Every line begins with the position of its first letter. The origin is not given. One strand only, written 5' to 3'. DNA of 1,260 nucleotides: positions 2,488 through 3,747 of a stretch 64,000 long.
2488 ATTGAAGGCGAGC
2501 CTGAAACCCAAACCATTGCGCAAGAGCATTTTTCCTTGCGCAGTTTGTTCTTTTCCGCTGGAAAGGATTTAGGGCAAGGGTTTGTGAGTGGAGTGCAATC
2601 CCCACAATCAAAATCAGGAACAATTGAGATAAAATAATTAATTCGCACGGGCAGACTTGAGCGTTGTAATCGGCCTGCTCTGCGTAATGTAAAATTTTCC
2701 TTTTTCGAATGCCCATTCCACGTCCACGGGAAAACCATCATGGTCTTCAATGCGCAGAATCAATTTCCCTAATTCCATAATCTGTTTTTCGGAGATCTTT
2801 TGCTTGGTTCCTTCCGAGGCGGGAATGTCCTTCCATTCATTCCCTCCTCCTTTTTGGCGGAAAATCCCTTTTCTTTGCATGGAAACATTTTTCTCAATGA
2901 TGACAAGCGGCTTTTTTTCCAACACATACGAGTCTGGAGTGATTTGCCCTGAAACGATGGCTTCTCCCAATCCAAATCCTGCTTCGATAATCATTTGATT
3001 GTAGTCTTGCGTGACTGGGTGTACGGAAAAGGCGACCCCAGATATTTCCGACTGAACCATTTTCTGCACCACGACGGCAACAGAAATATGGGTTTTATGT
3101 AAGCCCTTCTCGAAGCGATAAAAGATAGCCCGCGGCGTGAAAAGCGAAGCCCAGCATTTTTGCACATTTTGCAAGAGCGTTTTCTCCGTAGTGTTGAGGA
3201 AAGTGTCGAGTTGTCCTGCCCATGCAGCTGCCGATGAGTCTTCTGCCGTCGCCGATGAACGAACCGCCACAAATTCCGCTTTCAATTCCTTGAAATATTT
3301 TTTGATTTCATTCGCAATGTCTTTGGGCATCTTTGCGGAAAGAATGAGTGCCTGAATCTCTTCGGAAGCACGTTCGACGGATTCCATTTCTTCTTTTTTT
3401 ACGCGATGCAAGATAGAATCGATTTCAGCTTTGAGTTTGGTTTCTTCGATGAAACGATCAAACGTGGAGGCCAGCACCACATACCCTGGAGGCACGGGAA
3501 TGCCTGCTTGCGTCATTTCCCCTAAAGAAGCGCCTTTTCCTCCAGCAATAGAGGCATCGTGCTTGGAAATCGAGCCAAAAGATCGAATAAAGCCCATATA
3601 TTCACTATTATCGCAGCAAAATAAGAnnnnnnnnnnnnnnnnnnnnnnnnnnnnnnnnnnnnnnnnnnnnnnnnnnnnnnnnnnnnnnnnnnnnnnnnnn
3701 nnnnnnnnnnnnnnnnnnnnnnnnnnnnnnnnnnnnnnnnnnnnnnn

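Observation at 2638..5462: Split, divergently transcribed PEP-synthase / rifampin-phosphotransferase-like enzyme: a standalone ATP-grasp gene facing a wHTH-fused phospho-His swivel gene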

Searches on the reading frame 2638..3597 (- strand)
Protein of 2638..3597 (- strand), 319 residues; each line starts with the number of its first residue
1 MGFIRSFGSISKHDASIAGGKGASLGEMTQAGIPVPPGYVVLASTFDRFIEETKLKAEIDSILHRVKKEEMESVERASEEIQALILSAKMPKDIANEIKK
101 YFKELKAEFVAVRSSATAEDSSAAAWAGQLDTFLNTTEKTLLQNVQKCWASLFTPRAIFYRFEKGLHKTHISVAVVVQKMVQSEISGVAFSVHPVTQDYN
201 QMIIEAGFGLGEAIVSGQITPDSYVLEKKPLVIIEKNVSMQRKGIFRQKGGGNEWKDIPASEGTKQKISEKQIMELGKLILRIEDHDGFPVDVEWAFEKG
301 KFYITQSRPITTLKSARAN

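Call 3: search_protein_families(library=pfam, proteins=[window:2638-3597:-], max_evalue=0.1)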
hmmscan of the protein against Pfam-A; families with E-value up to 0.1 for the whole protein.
window:2638-3597:- (319 aa): 1 family
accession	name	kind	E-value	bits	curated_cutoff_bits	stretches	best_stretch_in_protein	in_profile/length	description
PF01326.24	PPDK_N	-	1.8e-98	330.3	27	1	17-317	3-316/328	Pyruvate phosphate dikinase, AMP/ATP-binding domain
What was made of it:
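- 2638..3597 (-): Gene for the stand-alone ATP-grasp (PPDK_N) subunit, 319 aa. It is the 'I/B' component of a two-component dikinase. PF01326, E 1.8e-98, full-length (call 3).
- On Two-component RPH-like small-molecule dikinases (HpeHI / CreHI / PpsAB): 319 aa with PF01326 only, E 1.8e-98 (call 3).
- Checked: Minus-strand ORF 2638-3597 (319 aa): PF01326 PPDK_N only, E 1.8e-98, covering profile positions 3-316 of 328 (call 3).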

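Call 4: search_protein_families(library=ncbifam, proteins=[window:2638-3597:-], max_evalue=0.1)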
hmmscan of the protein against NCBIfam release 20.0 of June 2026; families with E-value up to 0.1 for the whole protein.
window:2638-3597:- (319 aa): 16 families
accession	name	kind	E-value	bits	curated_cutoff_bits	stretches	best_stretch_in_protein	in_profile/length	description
NF005057.0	PRK06464.1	equivalog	1.3e-98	331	598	1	3-316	6-341/798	phosphoenolpyruvate synthase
TIGR01418.1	PEP_synth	equivalog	2.3e-96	323.9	739.75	1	4-317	2-336/784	pyruvate, water dikinase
NF004878.0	PRK06241.1-3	subfamily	2.2e-93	313.9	945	1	6-313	7-314/891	phosphoenolpyruvate synthase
NF004877.0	PRK06241.1-2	subfamily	2.7e-86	290.7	866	1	3-313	4-315/869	phosphoenolpyruvate synthase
NF041857.1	RIF_Ptrans_rph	equivalog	2.2e-85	287.7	999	1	4-313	3-313/864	rifamycin-inactivating phosphotransferase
NF004879.0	PRK06241.1-4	equivalog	2e-80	271.1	976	1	3-313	4-315/868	phosphoenolpyruvate synthase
NF052632.1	undecylprod_RedH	equivalog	1.8e-72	244.6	1350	1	7-316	6-299/880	undecylprodigiosin ligase RedH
NF052631.1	prodigiosin_PigC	equivalog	1.8e-72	244.5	1300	1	12-316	10-303/883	prodigiosin ligase PigC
NF004881.0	PRK06241.2-2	equivalog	1.1e-71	242.3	883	1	15-317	16-317/898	phosphoenolpyruvate synthase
NF000283.1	RPH_KJ151292.1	equivalog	3.1e-58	197.7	1700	1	18-313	20-316/865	rifamycin-inactivating phosphotransferase Rph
NF004880.0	PRK06241.2-1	equivalog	8.8e-55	186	972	1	14-313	14-283/837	phosphoenolpyruvate synthase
NF004883.0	PRK06241.2-4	equivalog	5.7e-53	180.3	1063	1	18-314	32-331/928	phosphoenolpyruvate synthase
NF004882.0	PRK06241.2-3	equivalog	1.9e-37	128.8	850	2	17-229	12-219/827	phosphoenolpyruvate synthase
TIGR01828.1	pyru_phos_dikin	equivalog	2e-14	52.6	843.45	2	3-87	3-89/865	pyruvate, phosphate dikinase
NF004531.0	PRK05878.1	equivalog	2.3e-12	46.3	456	2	93-222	134-250/534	pyruvate, phosphate dikinase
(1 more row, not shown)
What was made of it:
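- Closest known: Rifampin phosphotransferase RPH. Different: Scores are far below the RPH equivalog cut-offs (call 4).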

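Call 7: search_protein_families(library=padloc, proteins=[window:2638-3597:-], max_evalue=0.1)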
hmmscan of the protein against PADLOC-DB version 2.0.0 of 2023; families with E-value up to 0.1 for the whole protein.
window:2638-3597:- (319 aa): 2 families
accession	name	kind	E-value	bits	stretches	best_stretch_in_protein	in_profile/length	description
PDLC01314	Cas10c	-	0.012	12.2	1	55-114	15-72/785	CAS-III-C; effector_LS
PDLC02583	DrmB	-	0.031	11.3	1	44-147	245-350/606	DrmB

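Call 68: find_homologous_proteins(query=window:2638-3597:-, max_evalue=1e-40)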
Query window:2638-3597:- (319 aa): 7687 proteins with E <= 1e-40 among 8000 candidates; the best 120 are listed.
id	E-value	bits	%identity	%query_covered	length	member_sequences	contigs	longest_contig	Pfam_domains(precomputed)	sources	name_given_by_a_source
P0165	1.5e-204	696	100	100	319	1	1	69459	PF01326.25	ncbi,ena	-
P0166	1.7e-155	535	75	98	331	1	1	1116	PF01326.25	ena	-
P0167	1.0e-153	529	75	98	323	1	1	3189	PF01326.25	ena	-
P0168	4.1e-151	520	74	100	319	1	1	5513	PF01326.25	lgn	-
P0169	1.2e-150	519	74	99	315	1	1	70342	PF01326.25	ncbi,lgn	ncbi:MAG: PEP/pyruvate-binding domain-containing protein [Patescibacteria group bacterium]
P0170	2.1e-150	518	74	98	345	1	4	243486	PF01326.25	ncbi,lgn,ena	-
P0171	7.1e-149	513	74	98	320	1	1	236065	PF01326.25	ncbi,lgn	-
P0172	3.2e-148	511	75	99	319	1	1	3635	PF01326.25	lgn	-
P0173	4.8e-148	510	73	99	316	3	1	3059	PF01326.25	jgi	jgi:pyruvate,water dikinase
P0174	9.9e-147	506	72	98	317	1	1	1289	PF01326.25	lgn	-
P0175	1.8e-146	505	73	97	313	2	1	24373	PF01326.25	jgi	jgi:pyruvate,water dikinase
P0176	2.5e-146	505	73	98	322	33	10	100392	PF01326.25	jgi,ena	-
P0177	4.9e-146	504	72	99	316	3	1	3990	PF01326.25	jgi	jgi:pyruvate,water dikinase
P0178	4.9e-146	504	70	98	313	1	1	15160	PF01326.25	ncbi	-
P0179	1.1e-145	503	72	97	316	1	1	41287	PF01326.25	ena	-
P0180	1.7e-145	502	71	98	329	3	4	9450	PF01326.25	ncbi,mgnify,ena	ncbi:MAG: PEP/pyruvate-binding domain-containing protein [Patescibacteria group bacterium]|mgnify:FL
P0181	1.7e-145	502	72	98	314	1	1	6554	PF01326.25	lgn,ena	-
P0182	2.0e-145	502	72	98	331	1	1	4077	PF01326.25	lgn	-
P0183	2.8e-145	501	73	98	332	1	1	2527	PF01326.25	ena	-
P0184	3.8e-145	501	71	98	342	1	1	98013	PF01326.25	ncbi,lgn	-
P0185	4.9e-145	501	71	98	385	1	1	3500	PF01326.25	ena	-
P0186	6.1e-145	500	70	98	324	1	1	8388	PF01326.25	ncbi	ncbi:MAG: PEP/pyruvate-binding domain-containing protein, partial [Patescibacteria group bacterium]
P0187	1.0e-144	500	71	99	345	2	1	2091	PF01326.25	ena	-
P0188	1.2e-144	499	71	98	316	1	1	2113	PF01326.25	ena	-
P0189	1.3e-144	499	69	98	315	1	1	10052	PF01326.25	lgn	-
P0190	2.6e-144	498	73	98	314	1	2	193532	PF01326.25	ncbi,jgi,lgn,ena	-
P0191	3.0e-144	498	72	97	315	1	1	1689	PF01326.25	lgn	-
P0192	3.3e-144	498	71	98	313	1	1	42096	PF01326.25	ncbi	-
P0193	3.9e-144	498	71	99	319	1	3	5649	PF01326.25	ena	-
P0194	4.6e-144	497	71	99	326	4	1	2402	PF01326.25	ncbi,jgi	jgi:pyruvate,water dikinase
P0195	8.2e-144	496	71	98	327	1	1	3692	PF01326.25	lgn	-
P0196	9.9e-144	496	71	98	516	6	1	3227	PF01326.25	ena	-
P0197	1.2e-143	496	73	98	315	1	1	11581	PF01326.25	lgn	-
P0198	1.6e-143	496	71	98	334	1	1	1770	PF01326.25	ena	-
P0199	4.2e-143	494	71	98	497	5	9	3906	PF01326.25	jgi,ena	-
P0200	5.0e-143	494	71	98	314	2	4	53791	PF01326.25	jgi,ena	-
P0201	6.1e-143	494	71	98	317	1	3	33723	PF01326.25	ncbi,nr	ncbi:MAG: hypothetical protein KGJ58_01855 [Patescibacteria group bacterium]|nr:hypothetical protein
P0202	7.3e-143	493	71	98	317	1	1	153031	PF01326.25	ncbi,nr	ncbi:MAG: PEP/pyruvate-binding domain-containing protein [Candidatus Pacebacteria bacterium]|nr:PEP/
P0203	9.0e-143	493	70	99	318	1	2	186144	PF01326.25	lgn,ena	-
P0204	9.4e-143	493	70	98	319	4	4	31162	PF01326.25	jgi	-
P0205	1.1e-142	493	70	98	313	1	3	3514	PF01326.25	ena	-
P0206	1.2e-142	493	71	99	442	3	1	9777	PF01326.25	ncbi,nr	ncbi:MAG TPA: PEP/pyruvate-binding domain-containing protein, partial [Patescibacteria group bacteri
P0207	1.8e-142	492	68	100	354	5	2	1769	PF01326.25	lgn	-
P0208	1.9e-142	492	70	97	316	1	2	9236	PF01326.25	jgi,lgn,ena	-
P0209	2.5e-142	492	71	97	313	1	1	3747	PF01326.25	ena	-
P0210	3.4e-142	491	70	97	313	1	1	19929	PF01326.25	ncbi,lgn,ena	-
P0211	6.9e-142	490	67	100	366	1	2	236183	PF01326.25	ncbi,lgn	-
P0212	7.8e-142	490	69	99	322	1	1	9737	PF01326.25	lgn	-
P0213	1.2e-141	489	71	98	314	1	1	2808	PF01326.25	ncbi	-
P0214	1.8e-141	489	69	98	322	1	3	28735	PF01326.25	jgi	-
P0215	2.8e-141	488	68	98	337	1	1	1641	PF01326.25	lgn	-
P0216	2.8e-141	488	70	98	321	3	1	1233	PF01326.25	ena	-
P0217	3.2e-141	488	70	98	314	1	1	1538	PF01326.25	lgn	-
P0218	3.4e-141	488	70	98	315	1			PF01326.25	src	-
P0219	4.1e-141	488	70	98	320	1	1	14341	PF01326.25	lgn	-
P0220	4.1e-141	488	70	98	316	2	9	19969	PF01326.25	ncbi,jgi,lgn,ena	ncbi:MAG TPA: PEP/pyruvate-binding domain-containing protein [Candidatus Paceibacterota bacterium]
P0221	5.7e-141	487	69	98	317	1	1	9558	PF01326.25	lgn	-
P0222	9.9e-141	486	70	98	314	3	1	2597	PF01326.25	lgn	-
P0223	1.0e-140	486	71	98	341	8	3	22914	PF01326.25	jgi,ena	-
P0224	1.1e-140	486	69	98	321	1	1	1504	PF01326.25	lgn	-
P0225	1.2e-140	486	70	98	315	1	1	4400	PF01326.25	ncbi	-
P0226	1.3e-140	486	69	98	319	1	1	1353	PF01326.25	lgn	-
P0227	1.3e-140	486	70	98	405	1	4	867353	PF01326.25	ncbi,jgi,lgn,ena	-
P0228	1.5e-140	486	71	97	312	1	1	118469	PF01326.25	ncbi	-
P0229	1.6e-140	486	69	98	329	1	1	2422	PF01326.25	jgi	-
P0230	2.2e-140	485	68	99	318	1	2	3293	PF01326.25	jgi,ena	-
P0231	2.2e-140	485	69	98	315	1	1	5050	PF01326.25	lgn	-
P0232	2.6e-140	485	69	98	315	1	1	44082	PF01326.25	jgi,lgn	-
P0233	2.6e-140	485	68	97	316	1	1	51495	PF01326.25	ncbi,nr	ncbi:MAG: hypothetical protein NTV81_01300 [Candidatus Komeilibacteria bacterium]|nr:hypothetical pr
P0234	2.7e-140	485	70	97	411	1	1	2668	PF01326.25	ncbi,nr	ncbi:hypothetical protein KKF60_02855, partial [Patescibacteria group bacterium]|nr:hypothetical pro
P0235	2.9e-140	485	70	99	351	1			PF01326.25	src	-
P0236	3.0e-140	485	71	96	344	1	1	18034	PF01326.25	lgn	-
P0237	3.5e-140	485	69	98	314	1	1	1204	PF01326.25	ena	-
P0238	4.8e-140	484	70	98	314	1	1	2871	PF01326.25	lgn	-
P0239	5.7e-140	484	67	99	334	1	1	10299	PF01326.25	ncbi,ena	-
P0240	8.7e-140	483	70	98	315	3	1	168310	PF01326.25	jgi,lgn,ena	-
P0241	1.1e-139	483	70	98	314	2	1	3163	PF01326.25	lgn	-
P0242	1.8e-139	482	70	97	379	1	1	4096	PF01326.25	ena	-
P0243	1.9e-139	482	69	98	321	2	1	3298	PF01326.25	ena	-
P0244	2.0e-139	482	70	99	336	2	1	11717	PF01326.25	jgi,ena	-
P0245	2.4e-139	482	69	98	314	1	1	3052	PF01326.25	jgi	jgi:pyruvate,water dikinase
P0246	2.4e-139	482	68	99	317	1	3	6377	PF01326.25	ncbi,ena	-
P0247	3.0e-139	482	68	98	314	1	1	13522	PF01326.25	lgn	-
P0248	3.2e-139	481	71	98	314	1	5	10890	PF01326.25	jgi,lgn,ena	jgi:pyruvate,water dikinase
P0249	3.3e-139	481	68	98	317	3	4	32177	PF01326.25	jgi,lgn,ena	-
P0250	3.4e-139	481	68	98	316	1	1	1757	PF01326.25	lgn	-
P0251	3.5e-139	481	69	98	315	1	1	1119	PF01326.25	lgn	-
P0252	3.6e-139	481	71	98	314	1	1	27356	PF01326.25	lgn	-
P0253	4.2e-139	481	69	97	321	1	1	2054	PF01326.25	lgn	-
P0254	4.3e-139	481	68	98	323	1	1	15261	PF01326.25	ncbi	-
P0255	4.6e-139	481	71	98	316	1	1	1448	PF01326.25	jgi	jgi:pyruvate,water dikinase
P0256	6.1e-139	481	69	99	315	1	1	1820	PF01326.25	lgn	-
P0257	6.6e-139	480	70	98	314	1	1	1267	PF01326.25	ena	-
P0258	7.6e-139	480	70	98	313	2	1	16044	PF01326.25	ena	-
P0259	1.1e-138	480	68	98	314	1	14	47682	PF01326.25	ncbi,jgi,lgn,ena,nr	ncbi:PEP/pyruvate-binding domain-containing protein [Candidatus Woesearchaeota archaeon]|nr:PEP/pyru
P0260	1.2e-138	480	68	98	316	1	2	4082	PF01326.25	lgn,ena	-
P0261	1.3e-138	479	67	98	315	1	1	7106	PF01326.25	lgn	-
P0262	1.3e-138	479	71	98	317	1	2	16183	PF01326.25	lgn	-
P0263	1.4e-138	479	68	98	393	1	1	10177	PF01326.25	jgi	jgi:pyruvate,water dikinase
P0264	1.5e-138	479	69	98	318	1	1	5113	PF01326.25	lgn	-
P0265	1.5e-138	479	69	98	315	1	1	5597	PF01326.25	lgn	-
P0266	1.5e-138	479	67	98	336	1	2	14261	PF01326.25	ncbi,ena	-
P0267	1.6e-138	479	66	98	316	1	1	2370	PF01326.25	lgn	-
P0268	1.7e-138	479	68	98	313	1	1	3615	PF01326.25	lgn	-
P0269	1.7e-138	479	69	98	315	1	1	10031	PF01326.25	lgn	-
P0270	1.9e-138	479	68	98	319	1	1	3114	PF01326.25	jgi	-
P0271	2.4e-138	479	68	98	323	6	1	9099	PF01326.25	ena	-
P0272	2.5e-138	478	68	98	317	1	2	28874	PF01326.25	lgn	-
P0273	2.6e-138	478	68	100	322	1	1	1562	PF01326.25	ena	-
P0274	2.9e-138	478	68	98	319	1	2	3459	PF01326.25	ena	-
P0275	2.9e-138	478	74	91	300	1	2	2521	PF01326.25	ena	-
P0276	3.5e-138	478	68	98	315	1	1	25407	PF01326.25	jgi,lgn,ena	-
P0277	3.6e-138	478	69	98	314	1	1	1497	PF01326.25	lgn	-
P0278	3.6e-138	478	69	98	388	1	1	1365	PF01326.25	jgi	jgi:pyruvate,water dikinase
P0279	3.6e-138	478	68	98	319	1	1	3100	PF01326.25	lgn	-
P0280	3.7e-138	478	68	98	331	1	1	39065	PF01326.25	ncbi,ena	-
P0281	3.9e-138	478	67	98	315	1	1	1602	PF01326.25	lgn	-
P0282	4.1e-138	478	68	98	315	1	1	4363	PF01326.25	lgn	-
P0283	4.3e-138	478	68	98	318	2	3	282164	PF01326.25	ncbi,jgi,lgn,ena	-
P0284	6.1e-138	477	69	98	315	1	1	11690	PF01326.25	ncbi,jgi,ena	ncbi:MAG: PEP/pyruvate-binding domain-containing protein [Candidatus Paceibacterota bacterium]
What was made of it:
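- All 120 best hits carry only PF01326, most are 313-345 aa, and they are 66-75% identical (call 68).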

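Call 69: find_encoding_contigs(protein=P0259, flank=6000, max_places=4)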
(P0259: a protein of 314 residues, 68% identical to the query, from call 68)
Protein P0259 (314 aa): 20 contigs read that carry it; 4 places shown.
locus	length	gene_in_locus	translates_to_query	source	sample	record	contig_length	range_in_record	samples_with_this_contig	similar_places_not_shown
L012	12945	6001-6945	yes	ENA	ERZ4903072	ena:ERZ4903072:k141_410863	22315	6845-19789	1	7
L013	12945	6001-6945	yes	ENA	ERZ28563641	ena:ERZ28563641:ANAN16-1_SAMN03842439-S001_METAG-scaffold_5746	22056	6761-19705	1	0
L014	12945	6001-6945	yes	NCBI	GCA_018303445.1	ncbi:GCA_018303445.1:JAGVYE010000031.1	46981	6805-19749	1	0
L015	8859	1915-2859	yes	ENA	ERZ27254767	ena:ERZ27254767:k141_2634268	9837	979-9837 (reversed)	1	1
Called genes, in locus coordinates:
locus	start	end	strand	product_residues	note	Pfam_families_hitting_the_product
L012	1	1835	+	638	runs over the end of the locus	PF01409:tRNA-synt_2d (faint), PF01336:tRNA_anti-codon, PF00152:tRNA-synt_2, PF09391:DUF2000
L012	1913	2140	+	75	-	-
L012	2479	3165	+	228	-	-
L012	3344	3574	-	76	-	PF01423:LSM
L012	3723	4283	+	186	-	PF01997:Translin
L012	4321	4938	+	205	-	PF05175:MTS, PF06325:PrmA (weak), PF13489:Methyltransf_23 (weak), PF13847:Methyltransf_31 (weak), PF13649:Methyltransf_25 (weak)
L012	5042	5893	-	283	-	-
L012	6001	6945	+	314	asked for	PF01326:PPDK_N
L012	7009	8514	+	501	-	PF00391:PEP-utilizers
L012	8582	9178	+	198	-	PF00149:Metallophos, PF12850:Metallophos_2, PF14582:Metallophos_3 (faint)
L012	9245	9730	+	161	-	-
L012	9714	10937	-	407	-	-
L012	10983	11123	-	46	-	-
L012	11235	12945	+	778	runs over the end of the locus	PF00004:AAA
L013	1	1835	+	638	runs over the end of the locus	PF01409:tRNA-synt_2d (faint), PF01336:tRNA_anti-codon, PF00152:tRNA-synt_2, PF09391:DUF2000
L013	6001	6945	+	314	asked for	PF01326:PPDK_N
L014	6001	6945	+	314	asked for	PF01326:PPDK_N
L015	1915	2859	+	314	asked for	PF01326:PPDK_N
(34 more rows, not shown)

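Call 70: find_encoding_contigs(protein=P0170, flank=6000, max_places=3)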
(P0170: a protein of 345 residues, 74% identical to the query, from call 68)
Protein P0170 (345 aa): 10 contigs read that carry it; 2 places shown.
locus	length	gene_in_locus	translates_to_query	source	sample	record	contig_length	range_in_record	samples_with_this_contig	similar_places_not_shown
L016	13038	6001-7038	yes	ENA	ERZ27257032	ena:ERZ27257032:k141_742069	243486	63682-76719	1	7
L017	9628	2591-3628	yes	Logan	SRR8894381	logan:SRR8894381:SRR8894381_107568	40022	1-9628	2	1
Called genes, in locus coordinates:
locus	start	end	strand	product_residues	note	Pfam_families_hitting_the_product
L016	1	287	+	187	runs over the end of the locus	PF01625:PMSR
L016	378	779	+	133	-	PF01641:SelR, PF24046:At4g08330 (faint)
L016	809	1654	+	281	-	PF01551:Peptidase_M23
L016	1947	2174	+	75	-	PF04070:DUF378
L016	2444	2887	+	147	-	PF11969:DcpS_C (weak), PF01230:HIT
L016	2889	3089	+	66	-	-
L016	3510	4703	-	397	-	-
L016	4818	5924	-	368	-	PF01180:DHO_dh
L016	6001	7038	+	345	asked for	PF01326:PPDK_N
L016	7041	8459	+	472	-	PF00391:PEP-utilizers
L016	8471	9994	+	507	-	PF00391:PEP-utilizers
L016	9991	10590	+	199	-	PF00702:Hydrolase, PF13419:HAD_2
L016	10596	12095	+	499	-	PF00391:PEP-utilizers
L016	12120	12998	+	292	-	-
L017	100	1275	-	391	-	-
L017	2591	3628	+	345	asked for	PF01326:PPDK_N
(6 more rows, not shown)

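Call 76: find_encoding_contigs(protein=P0171, flank=6000, max_places=2)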
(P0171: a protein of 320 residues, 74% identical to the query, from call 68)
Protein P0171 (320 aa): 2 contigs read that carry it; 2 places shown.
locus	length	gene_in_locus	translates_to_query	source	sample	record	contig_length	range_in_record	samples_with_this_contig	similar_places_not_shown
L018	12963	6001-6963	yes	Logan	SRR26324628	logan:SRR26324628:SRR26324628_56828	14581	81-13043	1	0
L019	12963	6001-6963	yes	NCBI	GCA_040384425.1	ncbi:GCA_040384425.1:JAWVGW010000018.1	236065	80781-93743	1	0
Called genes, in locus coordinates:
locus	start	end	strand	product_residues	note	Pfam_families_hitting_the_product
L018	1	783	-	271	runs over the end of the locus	-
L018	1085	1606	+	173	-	-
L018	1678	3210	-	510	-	PF13560:HTH_31 (weak), PF01381:HTH_3, PF00275:EPSP_synthase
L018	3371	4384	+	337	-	PF00022:Actin, PF06723:MreB_Mbl, PF00012:HSP70, PF14450:FtsA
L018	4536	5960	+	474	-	PF00391:PEP-utilizers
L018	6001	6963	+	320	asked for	PF01326:PPDK_N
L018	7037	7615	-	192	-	PF00300:His_Phos_1 (weak)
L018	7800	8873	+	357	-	PF00391:PEP-utilizers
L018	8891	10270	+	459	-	PF00391:PEP-utilizers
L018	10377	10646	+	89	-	PF04014:MazE_antitoxin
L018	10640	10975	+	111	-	PF02452:PemK_toxin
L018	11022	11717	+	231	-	PF13177:DNA_pol3_delta2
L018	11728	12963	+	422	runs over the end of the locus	PF00890:FAD_binding_2, PF01266:DAO, PF01494:FAD_binding_3 (weak), PF01593:Amino_oxidase, PF01946:Thi4 (weak), PF03486:HI0933_like, PF12831:FAD_oxidored, PF13450:NAD_binding_8, +1 more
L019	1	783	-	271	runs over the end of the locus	-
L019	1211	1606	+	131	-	-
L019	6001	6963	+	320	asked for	PF01326:PPDK_N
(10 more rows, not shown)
